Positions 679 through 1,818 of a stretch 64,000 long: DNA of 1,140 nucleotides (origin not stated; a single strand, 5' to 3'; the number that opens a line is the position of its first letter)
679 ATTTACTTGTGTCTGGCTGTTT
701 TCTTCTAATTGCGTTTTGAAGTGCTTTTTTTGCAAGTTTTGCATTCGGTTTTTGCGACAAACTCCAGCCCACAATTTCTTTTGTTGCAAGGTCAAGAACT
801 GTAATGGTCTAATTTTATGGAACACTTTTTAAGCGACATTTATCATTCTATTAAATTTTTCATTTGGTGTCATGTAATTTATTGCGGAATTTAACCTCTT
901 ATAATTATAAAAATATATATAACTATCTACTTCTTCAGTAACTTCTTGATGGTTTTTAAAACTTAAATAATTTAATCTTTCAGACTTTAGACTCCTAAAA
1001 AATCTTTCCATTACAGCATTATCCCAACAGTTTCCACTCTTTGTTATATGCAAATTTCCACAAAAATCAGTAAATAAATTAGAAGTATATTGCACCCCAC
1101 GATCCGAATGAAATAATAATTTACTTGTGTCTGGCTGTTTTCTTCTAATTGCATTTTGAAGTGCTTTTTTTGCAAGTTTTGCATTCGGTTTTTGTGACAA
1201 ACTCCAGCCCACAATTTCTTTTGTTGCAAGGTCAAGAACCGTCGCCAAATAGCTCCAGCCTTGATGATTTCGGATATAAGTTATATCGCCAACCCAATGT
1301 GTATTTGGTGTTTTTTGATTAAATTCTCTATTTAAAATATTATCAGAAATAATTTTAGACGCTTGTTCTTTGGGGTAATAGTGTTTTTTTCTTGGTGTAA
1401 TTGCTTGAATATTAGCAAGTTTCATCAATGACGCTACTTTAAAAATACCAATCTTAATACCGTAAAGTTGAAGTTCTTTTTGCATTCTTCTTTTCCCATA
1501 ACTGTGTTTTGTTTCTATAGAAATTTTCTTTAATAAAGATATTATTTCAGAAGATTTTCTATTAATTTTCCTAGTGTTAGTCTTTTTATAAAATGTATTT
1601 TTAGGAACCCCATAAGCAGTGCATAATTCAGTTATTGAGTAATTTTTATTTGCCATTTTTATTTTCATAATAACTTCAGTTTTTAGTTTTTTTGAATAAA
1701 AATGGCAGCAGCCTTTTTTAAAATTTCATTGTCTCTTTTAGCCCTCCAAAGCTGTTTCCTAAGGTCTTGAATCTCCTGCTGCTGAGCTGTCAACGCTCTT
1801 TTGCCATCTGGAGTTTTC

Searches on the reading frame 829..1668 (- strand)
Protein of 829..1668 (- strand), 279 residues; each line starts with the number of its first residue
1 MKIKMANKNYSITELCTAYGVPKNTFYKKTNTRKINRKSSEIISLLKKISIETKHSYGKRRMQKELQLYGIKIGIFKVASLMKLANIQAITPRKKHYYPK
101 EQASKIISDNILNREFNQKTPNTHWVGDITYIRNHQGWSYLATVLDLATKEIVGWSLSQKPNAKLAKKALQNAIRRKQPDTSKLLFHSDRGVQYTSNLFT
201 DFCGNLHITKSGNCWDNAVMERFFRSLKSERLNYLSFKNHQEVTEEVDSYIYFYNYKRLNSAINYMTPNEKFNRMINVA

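Call 90: find_encoding_contigs(protein=window:829-1668:-, flank=10000, max_places=2)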
Protein window:829-1668:- (279 aa): no gene with exactly this product is on record in the collection.
